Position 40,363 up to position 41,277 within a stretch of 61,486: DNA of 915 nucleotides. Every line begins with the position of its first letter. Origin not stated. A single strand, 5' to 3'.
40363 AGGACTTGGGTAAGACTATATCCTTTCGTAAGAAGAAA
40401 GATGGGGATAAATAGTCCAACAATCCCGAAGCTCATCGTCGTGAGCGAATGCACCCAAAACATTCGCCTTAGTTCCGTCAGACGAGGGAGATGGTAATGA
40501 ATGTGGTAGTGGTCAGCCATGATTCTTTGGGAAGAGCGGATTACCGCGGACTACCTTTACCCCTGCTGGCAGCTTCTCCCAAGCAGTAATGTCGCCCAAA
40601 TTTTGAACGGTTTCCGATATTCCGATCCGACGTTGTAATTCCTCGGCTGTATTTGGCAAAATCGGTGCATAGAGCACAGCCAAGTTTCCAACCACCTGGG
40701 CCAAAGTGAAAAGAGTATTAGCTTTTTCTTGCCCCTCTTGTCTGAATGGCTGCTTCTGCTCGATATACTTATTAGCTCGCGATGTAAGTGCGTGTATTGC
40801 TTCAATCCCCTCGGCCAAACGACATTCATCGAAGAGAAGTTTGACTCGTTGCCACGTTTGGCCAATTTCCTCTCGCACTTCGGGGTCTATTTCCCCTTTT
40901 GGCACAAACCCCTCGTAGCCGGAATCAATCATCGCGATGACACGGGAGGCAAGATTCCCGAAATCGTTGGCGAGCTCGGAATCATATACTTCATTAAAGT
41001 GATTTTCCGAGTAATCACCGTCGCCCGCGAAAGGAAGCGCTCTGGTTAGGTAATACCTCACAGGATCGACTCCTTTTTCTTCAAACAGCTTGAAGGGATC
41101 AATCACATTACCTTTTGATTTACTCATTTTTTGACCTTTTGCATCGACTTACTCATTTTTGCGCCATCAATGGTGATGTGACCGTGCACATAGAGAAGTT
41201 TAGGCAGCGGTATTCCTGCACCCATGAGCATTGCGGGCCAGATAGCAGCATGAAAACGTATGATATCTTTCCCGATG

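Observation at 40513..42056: MetRS split exactly at a duplicated KMSKS motif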

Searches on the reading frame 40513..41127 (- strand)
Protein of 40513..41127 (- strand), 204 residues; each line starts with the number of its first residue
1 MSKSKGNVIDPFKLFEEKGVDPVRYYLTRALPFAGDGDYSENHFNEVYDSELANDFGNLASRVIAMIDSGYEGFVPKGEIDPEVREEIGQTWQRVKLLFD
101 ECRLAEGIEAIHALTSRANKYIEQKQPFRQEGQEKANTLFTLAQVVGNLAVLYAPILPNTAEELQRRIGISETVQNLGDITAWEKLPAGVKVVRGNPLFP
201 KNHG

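Call 8: search_protein_families(library=pfam, proteins=[window:40513-41127:-])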
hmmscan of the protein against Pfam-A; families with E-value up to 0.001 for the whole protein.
window:40513-41127:- (204 aa): 4 families
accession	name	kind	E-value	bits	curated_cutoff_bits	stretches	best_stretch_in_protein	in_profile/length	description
PF09334.17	tRNA-synt_1g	-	7.1e-13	48.5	20.1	1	1-63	328-390/391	tRNA synthetases class I (M)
PF08264.19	Anticodon_1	-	2.5e-07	31.1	25.1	1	84-174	4-99/148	Anticodon-binding domain of tRNA ligase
PF19303.5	Anticodon_3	-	7.7e-06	26.3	23.5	1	78-201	8-134/152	Anticodon binding domain of methionyl tRNA ligase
PF00133.28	tRNA-synt_1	-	6.1e-05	22.4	22.7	1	1-29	376-404/414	tRNA synthetases class I (I, L, M and V)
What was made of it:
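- On Methionyl-tRNA synthetase (class I; Pfam PF09334, NCBIfam PRK12267/TIGR00398): ORF2: PF08264 and PF19303 above their cut-offs (call 8).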

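Call 9: search_protein_families(library=ncbifam, proteins=[window:40513-41127:-])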
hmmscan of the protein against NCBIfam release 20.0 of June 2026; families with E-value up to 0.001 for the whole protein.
window:40513-41127:- (204 aa): 12 families
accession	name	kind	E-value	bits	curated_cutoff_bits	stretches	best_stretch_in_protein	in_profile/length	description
NF008900.0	PRK12267.1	equivalog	1.4e-44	152.7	598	1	1-202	300-510/648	methionine--tRNA ligase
TIGR00398.1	metG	equivalog_domain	2.4e-36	125.5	336.35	1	1-184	328-511/530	methionine--tRNA ligase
NF001100.0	PRK00133.1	equivalog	6.4e-28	97.7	587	1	1-176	331-511/676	methionine--tRNA ligase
NF008860.0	PRK11893.2-2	equivalog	2.3e-18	66.5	761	1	1-201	372-579/583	methionine--tRNA ligase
TIGR00422.1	valS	equivalog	1.2e-14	53.3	612.1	1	1-171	527-702/863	valine--tRNA ligase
NF009687.0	PRK13208.1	equivalog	4.6e-14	51.5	738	1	1-172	535-708/801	valine--tRNA ligase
NF004349.1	PRK05729.1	equivalog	5.6e-14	51.3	704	1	1-170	517-685/860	valine--tRNA ligase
TIGR00392.1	ileS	equivalog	1.7e-13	49.7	621.4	1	1-170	612-791/861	isoleucine--tRNA ligase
NF000540.1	alt_ValS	exception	3.3e-09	35.3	900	1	1-164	575-739/827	valine--tRNA ligase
NF008957.0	PRK12300.1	subfamily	1.5e-08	33.1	677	1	1-174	627-785/946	leucine--tRNA ligase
TIGR00395.1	leuS_arch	equivalog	3.4e-08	32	648.5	1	1-176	621-784/938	leucine--tRNA ligase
TIGR00396.1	leuS_bact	equivalog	2.1e-06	26.2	548.4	1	1-174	606-764/843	leucine--tRNA ligase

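Call 11: find_encoding_contigs(protein=window:40513-41127:-, flank=3000, max_places=10)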
Protein window:40513-41127:- (204 aa): no gene with exactly this product is on record in the collection.

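Call 41: find_homologous_proteins(query=window:40513-41127:-)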
Query window:40513-41127:- (204 aa): 353 proteins with E <= 0.001 among 524 candidates; the best 120 are listed.
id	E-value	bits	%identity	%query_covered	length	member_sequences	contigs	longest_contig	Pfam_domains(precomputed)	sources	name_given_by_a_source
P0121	3.6e-132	456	100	100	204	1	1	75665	PF09334.18,PF08264.20,PF19303.6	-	-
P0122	1.9e-32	131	37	99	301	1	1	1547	PF09334.18,PF08264.20,PF00133.29,PF19303.6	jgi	-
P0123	1.6e-30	124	34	99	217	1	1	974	PF09334.18,PF08264.20,PF00133.29,PF19303.6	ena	-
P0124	4.1e-29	120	37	99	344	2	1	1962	PF09334.18,PF08264.20,PF00133.29,PF01588.27,PF19303.6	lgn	-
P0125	6.0e-29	119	36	99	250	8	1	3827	PF09334.18,PF08264.20,PF00133.29,PF19303.6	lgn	-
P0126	6.6e-29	119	37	99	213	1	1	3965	PF09334.18,PF08264.20,PF19303.6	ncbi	-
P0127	1.1e-28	118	38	99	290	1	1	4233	PF09334.18,PF08264.20,PF00133.29,PF19303.6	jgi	jgi:methionyl-tRNA synthetase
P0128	1.2e-28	118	36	99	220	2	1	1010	PF09334.18,PF08264.20,PF19303.6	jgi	jgi:methionyl-tRNA synthetase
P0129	1.2e-28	118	37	99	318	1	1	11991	PF09334.18,PF08264.20,PF00133.29,PF19303.6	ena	-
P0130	1.4e-28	118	37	99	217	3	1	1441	PF09334.18,PF08264.20,PF19303.6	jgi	-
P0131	2.0e-28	118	38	99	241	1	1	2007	PF09334.18,PF08264.20,PF19303.6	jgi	jgi:methionyl-tRNA synthetase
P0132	2.8e-28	117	37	99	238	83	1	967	PF09334.18,PF08264.20,PF00133.29,PF19303.6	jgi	jgi:methionyl-tRNA synthetase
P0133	4.4e-28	117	37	99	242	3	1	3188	PF09334.18,PF08264.20,PF19303.6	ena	-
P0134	7.0e-28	116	36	99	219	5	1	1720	PF09334.18,PF08264.20,PF19303.6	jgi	jgi:methionyl-tRNA synthetase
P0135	7.9e-28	116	38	99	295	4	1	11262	PF09334.18,PF08264.20,PF00133.29,PF19303.6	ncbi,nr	ncbi:MAG: class I tRNA ligase family protein, partial [Thermoanaerobacteraceae bacterium]|nr:class I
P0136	2.0e-27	114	37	99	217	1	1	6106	PF09334.18,PF08264.20,PF19303.6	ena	-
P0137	2.2e-27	114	36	99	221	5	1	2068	PF09334.18,PF08264.20,PF19303.6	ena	-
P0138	3.2e-27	114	35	99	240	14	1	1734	PF09334.18,PF08264.20,PF00133.29,PF19303.6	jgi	jgi:methionyl-tRNA synthetase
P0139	3.8e-27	113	38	99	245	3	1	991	PF09334.18,PF08264.20,PF00133.29,PF19303.6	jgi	-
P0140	4.7e-27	113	36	99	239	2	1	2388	PF09334.18,PF08264.20,PF19303.6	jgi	jgi:methionyl-tRNA synthetase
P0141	6.8e-27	113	36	99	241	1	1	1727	PF09334.18,PF08264.20,PF00133.29,PF19303.6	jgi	jgi:methionyl-tRNA synthetase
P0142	7.2e-27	113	35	99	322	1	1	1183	PF09334.18,PF01406.26,PF00133.29,PF19303.6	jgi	jgi:methionyl-tRNA synthetase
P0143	7.7e-27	112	36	99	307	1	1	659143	PF09334.18,PF08264.20,PF00133.29,PF19303.6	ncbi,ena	-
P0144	7.9e-27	112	36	99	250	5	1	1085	PF09334.18,PF08264.20,PF19303.6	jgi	-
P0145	8.5e-27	112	37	99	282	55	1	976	PF09334.18,PF08264.20,PF00133.29,PF19303.6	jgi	-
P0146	9.0e-27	112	36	99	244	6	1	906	PF09334.18,PF08264.20,PF19303.6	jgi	jgi:methionyl-tRNA synthetase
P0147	3.1e-26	110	35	99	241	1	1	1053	PF09334.18,PF08264.20,PF00133.29,PF19303.6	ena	-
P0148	3.1e-26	110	33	99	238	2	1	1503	PF09334.18,PF00133.29,PF19303.6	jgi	jgi:methionyl-tRNA synthetase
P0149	3.4e-26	110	37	99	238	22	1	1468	PF09334.18,PF08264.20,PF19303.6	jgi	-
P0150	3.9e-26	110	35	99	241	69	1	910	PF09334.18,PF08264.20,PF19303.6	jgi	jgi:methionyl-tRNA synthetase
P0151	4.0e-26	110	36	99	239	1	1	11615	PF09334.18,PF08264.20,PF00133.29,PF19303.6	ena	-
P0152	5.4e-26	110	34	99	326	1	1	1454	PF09334.18,PF00133.29,PF19303.6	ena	-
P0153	6.5e-26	109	36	99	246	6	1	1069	PF09334.18,PF08264.20,PF00133.29,PF19303.6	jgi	-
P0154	8.3e-26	109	34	99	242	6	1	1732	PF09334.18,PF08264.20,PF00133.29,PF19303.6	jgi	jgi:methionyl-tRNA synthetase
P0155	8.8e-26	109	37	99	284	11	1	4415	PF09334.18,PF08264.20,PF00133.29,PF19303.6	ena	-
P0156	9.0e-26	109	35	99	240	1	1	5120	PF09334.18,PF08264.20,PF19303.6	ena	-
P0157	1.0e-25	109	36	99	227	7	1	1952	PF09334.18,PF08264.20,PF00133.29,PF19303.6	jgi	jgi:methionyl-tRNA synthetase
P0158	1.5e-25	108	34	99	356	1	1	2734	PF09334.18,PF08264.20,PF00133.29,PF01588.27,PF19303.6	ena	-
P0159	1.7e-25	108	35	99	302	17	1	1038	PF09334.18,PF08264.20,PF00133.29,PF19303.6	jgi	jgi:methionyl-tRNA synthetase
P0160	1.7e-25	108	36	99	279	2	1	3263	PF09334.18,PF08264.20,PF00133.29,PF19303.6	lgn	-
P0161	2.2e-25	108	36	99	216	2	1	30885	PF09334.18,PF08264.20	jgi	jgi:methionyl-tRNA synthetase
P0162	2.3e-25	108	35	99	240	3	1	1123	PF09334.18,PF08264.20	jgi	-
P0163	2.4e-25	108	35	99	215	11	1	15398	PF09334.18,PF08264.20,PF19303.6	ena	-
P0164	2.5e-25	108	35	99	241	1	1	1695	PF09334.18,PF08264.20,PF00133.29,PF19303.6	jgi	jgi:methionyl-tRNA synthetase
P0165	2.6e-25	107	33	99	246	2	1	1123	PF09334.18,PF00133.29,PF19303.6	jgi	jgi:methionyl-tRNA synthetase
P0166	3.0e-25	107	35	99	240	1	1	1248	PF09334.18,PF08264.20,PF19303.6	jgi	jgi:methionyl-tRNA synthetase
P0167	3.7e-25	107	34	99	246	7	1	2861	PF09334.18,PF01406.26,PF00133.29,PF19303.6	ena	-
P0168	3.8e-25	107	33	99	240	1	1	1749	PF09334.18,PF00133.29,PF19303.6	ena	-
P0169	3.9e-25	107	36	99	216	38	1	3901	PF09334.18,PF08264.20,PF19303.6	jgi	jgi:methionyl-tRNA synthetase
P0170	3.9e-25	107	36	99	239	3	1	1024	PF09334.18,PF08264.20,PF19303.6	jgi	jgi:methionyl-tRNA synthetase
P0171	4.3e-25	107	36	99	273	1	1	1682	PF09334.18,PF00133.29,PF19303.6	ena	-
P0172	4.9e-25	107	35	99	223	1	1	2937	PF09334.18,PF08264.20,PF19303.6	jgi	jgi:methionyl-tRNA synthetase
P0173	5.1e-25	107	37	99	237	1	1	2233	PF09334.18,PF00133.29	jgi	jgi:methionyl-tRNA synthetase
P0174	5.1e-25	106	35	99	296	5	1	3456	PF09334.18,PF08264.20,PF00133.29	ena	-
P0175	6.0e-25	106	36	99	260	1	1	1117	PF09334.18,PF08264.20,PF00133.29,PF19303.6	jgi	jgi:methionyl-tRNA synthetase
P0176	6.0e-25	106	35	99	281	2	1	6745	PF09334.18,PF08264.20,PF00133.29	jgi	jgi:methionyl-tRNA synthetase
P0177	6.2e-25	106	33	99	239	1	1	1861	PF09334.18,PF08264.20,PF00133.29,PF19303.6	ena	-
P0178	6.4e-25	106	36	99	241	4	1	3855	PF09334.18,PF08264.20,PF00133.29,PF19303.6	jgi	jgi:methionyl-tRNA synthetase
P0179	6.6e-25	106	37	99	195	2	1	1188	PF09334.18,PF08264.20,PF00133.29,PF19303.6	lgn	-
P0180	7.2e-25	106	33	100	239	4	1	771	PF09334.18,PF01406.26,PF08264.20,PF00133.29,PF19303.6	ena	-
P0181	7.6e-25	106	35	99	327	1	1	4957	PF09334.18,PF08264.20,PF00133.29,PF19303.6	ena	-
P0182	8.2e-25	106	35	99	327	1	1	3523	PF09334.18,PF08264.20,PF00133.29,PF19303.6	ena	-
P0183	8.8e-25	106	33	99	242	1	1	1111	PF09334.18,PF00133.29,PF19303.6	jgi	-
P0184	9.3e-25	106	35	99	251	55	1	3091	PF09334.18,PF08264.20,PF00133.29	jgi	jgi:methionyl-tRNA synthetase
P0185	1.0e-24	106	35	99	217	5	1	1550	PF09334.18,PF08264.20,PF19303.6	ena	-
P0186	1.0e-24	106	35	99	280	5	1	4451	PF09334.18,PF08264.20,PF00133.29,PF19303.6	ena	-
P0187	1.0e-24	106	36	99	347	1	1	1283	PF09334.18,PF00133.29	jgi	jgi:methionyl-tRNA synthetase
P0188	1.1e-24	105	36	99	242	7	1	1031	PF09334.18,PF08264.20,PF19303.6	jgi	jgi:methionyl-tRNA synthetase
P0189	1.3e-24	105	35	99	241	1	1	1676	PF09334.18,PF08264.20,PF00133.29,PF19303.6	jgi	jgi:methionyl-tRNA synthetase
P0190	1.3e-24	105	36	99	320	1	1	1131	PF09334.18,PF08264.20,PF00133.29,PF19303.6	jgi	-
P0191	1.8e-24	105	34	99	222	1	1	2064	PF09334.18,PF08264.20,PF19303.6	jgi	jgi:methionyl-tRNA synthetase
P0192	1.9e-24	105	35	99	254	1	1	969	PF09334.18,PF08264.20,PF00133.29,PF19303.6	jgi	jgi:methionyl-tRNA synthetase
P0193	1.9e-24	105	35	99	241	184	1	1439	PF09334.18,PF08264.20,PF00133.29,PF19303.6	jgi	-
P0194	2.1e-24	104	35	99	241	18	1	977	PF09334.18,PF08264.20,PF00133.29,PF19303.6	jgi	jgi:methionyl-tRNA synthetase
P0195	2.2e-24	104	35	99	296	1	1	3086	PF09334.18,PF08264.20,PF00133.29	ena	-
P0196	2.5e-24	104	35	99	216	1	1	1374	PF09334.18,PF08264.20,PF19303.6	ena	-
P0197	2.6e-24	104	35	99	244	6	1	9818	PF09334.18,PF08264.20,PF19303.6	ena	-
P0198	2.7e-24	104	36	99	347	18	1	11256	PF09334.18,PF08264.20,PF00133.29,PF19303.6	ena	-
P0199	2.7e-24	104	36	99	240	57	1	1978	PF09334.18,PF08264.20,PF00133.29,PF19303.6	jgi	jgi:methionyl-tRNA synthetase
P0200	2.8e-24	104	36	99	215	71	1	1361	PF09334.18,PF08264.20,PF19303.6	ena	-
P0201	3.0e-24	104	34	99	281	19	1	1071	PF09334.18,PF08264.20,PF00133.29,PF19303.6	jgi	jgi:methionyl-tRNA synthetase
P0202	3.0e-24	104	32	99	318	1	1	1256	PF09334.18,PF08264.20,PF00133.29,PF19303.6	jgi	-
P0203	3.1e-24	104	30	99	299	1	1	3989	PF09334.18,PF01406.26,PF08264.20,PF00133.29,PF19303.6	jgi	-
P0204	3.2e-24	104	34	99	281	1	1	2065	PF09334.18,PF08264.20,PF00133.29,PF19303.6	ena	-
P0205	4.0e-24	104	32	99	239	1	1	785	PF09334.18,PF00133.29,PF19303.6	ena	-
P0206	4.1e-24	104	33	99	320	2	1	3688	PF09334.18,PF08264.20,PF00133.29,PF19303.6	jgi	jgi:methionyl-tRNA synthetase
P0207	4.2e-24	104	32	99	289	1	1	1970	PF09334.18,PF01406.26,PF08264.20,PF00133.29,PF19303.6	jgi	jgi:methionyl-tRNA synthetase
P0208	4.3e-24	103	34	99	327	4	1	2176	PF09334.18,PF08264.20,PF00133.29,PF19303.6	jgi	jgi:methionyl-tRNA synthetase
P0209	4.6e-24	103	35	99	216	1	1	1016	PF09334.18,PF08264.20,PF19303.6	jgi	jgi:methionyl-tRNA synthetase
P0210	4.7e-24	103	34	99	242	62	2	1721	PF09334.18,PF08264.20,PF00133.29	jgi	jgi:methionyl-tRNA synthetase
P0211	5.0e-24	103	35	99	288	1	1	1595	PF09334.18,PF08264.20,PF00133.29,PF19303.6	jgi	jgi:methionyl-tRNA synthetase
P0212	5.0e-24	103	33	99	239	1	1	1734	PF09334.18,PF08264.20,PF00133.29,PF19303.6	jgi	jgi:methionyl-tRNA synthetase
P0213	5.4e-24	103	36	99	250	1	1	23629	PF09334.18,PF08264.20,PF00133.29,PF19303.6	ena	-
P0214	5.8e-24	103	34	99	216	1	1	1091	PF09334.18,PF08264.20,PF19303.6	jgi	jgi:methionyl-tRNA synthetase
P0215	6.1e-24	103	31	99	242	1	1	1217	PF09334.18,PF08264.20,PF00133.29,PF19303.6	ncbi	-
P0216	6.4e-24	103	37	99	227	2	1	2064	PF09334.18,PF00133.29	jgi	jgi:methionyl-tRNA synthetase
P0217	8.4e-24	103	32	99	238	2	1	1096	PF09334.18,PF00133.29,PF19303.6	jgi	jgi:methionyl-tRNA synthetase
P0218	8.8e-24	102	35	99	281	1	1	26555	PF09334.18,PF08264.20,PF00133.29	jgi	jgi:methionyl-tRNA synthetase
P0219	9.0e-24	102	35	99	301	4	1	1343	PF09334.18,PF08264.20,PF00133.29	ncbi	-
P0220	9.4e-24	102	35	99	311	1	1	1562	PF09334.18,PF00133.29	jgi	-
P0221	9.5e-24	102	36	99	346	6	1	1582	PF09334.18,PF08264.20,PF00133.29,PF19303.6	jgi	jgi:methionyl-tRNA synthetase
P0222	1.1e-23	102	34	99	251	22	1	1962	PF09334.18,PF08264.20,PF00133.29,PF19303.6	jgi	-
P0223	1.2e-23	102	34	99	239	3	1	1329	PF09334.18,PF08264.20,PF19303.6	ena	-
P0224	1.2e-23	102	35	99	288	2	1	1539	PF09334.18,PF08264.20,PF00133.29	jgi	-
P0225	1.4e-23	102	35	99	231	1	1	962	PF09334.18,PF19303.6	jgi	jgi:methionyl-tRNA synthetase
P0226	1.5e-23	102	34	99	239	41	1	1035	PF09334.18,PF08264.20,PF00133.29,PF19303.6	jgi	jgi:methionyl-tRNA synthetase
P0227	1.7e-23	102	35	99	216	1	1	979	PF09334.18,PF08264.20,PF19303.6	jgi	jgi:methionyl-tRNA synthetase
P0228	1.7e-23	102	34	99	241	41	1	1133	PF09334.18,PF08264.20,PF00133.29,PF19303.6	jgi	jgi:methionyl-tRNA synthetase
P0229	1.7e-23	101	33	99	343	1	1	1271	PF09334.18,PF00133.29,PF19303.6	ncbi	ncbi:MAG: methionine--tRNA ligase, partial [Pseudomonadota bacterium]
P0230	2.1e-23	101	34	99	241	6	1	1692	PF09334.18,PF08264.20,PF00133.29,PF19303.6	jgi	jgi:methionyl-tRNA synthetase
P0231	2.1e-23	101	36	99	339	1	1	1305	PF09334.18,PF00133.29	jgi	jgi:methionyl-tRNA synthetase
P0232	2.2e-23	101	34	99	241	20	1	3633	PF09334.18,PF08264.20,PF00133.29,PF19303.6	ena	-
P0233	2.2e-23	101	33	99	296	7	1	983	PF09334.18,PF08264.20,PF00133.29,PF19303.6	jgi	jgi:methionyl-tRNA synthetase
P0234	2.2e-23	101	34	99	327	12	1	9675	PF09334.18,PF08264.20,PF00133.29,PF19303.6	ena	-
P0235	2.4e-23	101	35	99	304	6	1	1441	PF09334.18,PF08264.20,PF00133.29,PF19303.6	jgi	jgi:methionyl-tRNA synthetase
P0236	2.7e-23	101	31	99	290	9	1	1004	PF09334.18,PF08264.20,PF00133.29,PF19303.6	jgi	jgi:methionyl-tRNA synthetase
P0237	3.0e-23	101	34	99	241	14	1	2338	PF09334.18,PF08264.20,PF00133.29,PF19303.6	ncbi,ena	-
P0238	3.1e-23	101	35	99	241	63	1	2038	PF09334.18,PF08264.20,PF00133.29,PF19303.6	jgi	jgi:methionyl-tRNA synthetase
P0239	3.1e-23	101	34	99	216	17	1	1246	PF09334.18,PF08264.20,PF19303.6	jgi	jgi:methionyl-tRNA synthetase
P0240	3.2e-23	101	32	99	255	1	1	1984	PF09334.18,PF00133.29,PF19303.6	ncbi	-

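Call 43: find_encoding_contigs(protein=P0161, flank=2500, max_places=3)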
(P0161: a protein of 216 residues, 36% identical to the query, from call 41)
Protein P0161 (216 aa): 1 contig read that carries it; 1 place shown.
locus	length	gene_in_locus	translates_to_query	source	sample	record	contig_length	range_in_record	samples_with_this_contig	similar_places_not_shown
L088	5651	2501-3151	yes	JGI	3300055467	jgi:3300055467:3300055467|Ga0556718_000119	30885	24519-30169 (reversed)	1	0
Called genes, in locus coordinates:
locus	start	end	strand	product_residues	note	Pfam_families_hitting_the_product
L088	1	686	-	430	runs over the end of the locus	PF02366:PMT, PF13231:PMT_2, PF16192:PMT_4TMC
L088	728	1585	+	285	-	PF00590:TP_methylase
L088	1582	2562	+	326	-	PF00133:tRNA-synt_1, PF01406:tRNA-synt_1e, PF09334:tRNA-synt_1g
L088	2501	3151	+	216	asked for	PF09334:tRNA-synt_1g, PF08264:Anticodon_1 (weak)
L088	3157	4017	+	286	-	PF01026:TatD_DNase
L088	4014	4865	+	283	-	PF00398:RrnaAD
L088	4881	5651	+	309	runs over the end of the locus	PF00288:GHMP_kinases_N, PF08544:GHMP_kinases_C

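Call 44: find_encoding_contigs(protein=P0163, flank=2500, max_places=4)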
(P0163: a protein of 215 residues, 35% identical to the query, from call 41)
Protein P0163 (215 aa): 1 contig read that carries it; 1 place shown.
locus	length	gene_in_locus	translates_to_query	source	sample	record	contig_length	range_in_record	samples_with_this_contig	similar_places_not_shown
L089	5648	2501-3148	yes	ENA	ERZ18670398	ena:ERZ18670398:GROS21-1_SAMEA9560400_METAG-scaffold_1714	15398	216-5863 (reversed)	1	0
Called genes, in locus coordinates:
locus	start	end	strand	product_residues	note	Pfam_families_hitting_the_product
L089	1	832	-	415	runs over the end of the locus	PF02366:PMT, PF13231:PMT_2, PF16192:PMT_4TMC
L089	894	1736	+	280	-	PF00590:TP_methylase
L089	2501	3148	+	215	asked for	PF09334:tRNA-synt_1g, PF19303:Anticodon_3 (weak), PF08264:Anticodon_1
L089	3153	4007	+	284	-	PF01026:TatD_DNase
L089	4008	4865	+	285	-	PF00398:RrnaAD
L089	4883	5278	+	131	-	PF00288:GHMP_kinases_N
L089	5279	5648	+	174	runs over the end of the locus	PF08544:GHMP_kinases_C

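Call 53: search_solved_structures(query=window:40513-41127:-, max_evalue=1e-10, show_alignments=1)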
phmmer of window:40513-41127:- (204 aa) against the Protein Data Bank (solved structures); distinct sequences matched with E-value up to 1e-10: 18.
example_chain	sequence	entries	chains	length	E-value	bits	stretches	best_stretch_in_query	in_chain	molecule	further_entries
4dlp_A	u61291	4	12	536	1.8e-27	99.8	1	1-201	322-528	Aminoacyl-tRNA synthetase, class I:Aminoacyl-tRNA synthetase, class Ia:Methionyl-tRNA synt | Methionine--tRNA ligase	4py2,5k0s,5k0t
2d54_A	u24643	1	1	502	2e-25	93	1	1-184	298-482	Methionyl-tRNA synthetase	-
3vu8_A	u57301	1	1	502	2e-25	93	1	1-184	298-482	Methionine--tRNA ligase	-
1a8h_A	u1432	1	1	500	2.5e-25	92.7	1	1-183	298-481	METHIONYL-TRNA SYNTHETASE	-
1woy_A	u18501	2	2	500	2.6e-25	92.7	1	1-183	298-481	Methionyl-tRNA synthetase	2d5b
2csx_A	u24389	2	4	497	1.7e-24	90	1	1-178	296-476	Methionyl-tRNA synthetase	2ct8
9shc_A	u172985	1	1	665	3.8e-24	88.9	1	1-201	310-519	Methionine--tRNA ligase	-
6ax8_A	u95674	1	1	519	5.5e-23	85.1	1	1-171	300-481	Methionine-tRNA ligase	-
5xet_C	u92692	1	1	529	5.7e-23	85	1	1-171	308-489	Methionine--tRNA ligase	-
5xgq_B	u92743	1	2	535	5.8e-23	85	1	1-171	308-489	Methionine-tRNA ligase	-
4qrd_A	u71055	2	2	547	4.9e-22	82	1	1-172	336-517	Methionyl-tRNA synthetase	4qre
7wpi_A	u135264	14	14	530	5.3e-22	81.9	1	1-172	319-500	Methionine--tRNA ligase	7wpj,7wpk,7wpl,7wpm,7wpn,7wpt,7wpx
1rqg_A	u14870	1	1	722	8e-22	81.3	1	20-201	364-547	Methionyl-tRNA synthetase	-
2x1l_A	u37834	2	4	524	1.4e-20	77.2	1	1-171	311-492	METHIONYL-TRNA SYNTHETASE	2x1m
9os7_C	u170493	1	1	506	3e-14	56.5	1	1-183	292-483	Methionine--tRNA ligase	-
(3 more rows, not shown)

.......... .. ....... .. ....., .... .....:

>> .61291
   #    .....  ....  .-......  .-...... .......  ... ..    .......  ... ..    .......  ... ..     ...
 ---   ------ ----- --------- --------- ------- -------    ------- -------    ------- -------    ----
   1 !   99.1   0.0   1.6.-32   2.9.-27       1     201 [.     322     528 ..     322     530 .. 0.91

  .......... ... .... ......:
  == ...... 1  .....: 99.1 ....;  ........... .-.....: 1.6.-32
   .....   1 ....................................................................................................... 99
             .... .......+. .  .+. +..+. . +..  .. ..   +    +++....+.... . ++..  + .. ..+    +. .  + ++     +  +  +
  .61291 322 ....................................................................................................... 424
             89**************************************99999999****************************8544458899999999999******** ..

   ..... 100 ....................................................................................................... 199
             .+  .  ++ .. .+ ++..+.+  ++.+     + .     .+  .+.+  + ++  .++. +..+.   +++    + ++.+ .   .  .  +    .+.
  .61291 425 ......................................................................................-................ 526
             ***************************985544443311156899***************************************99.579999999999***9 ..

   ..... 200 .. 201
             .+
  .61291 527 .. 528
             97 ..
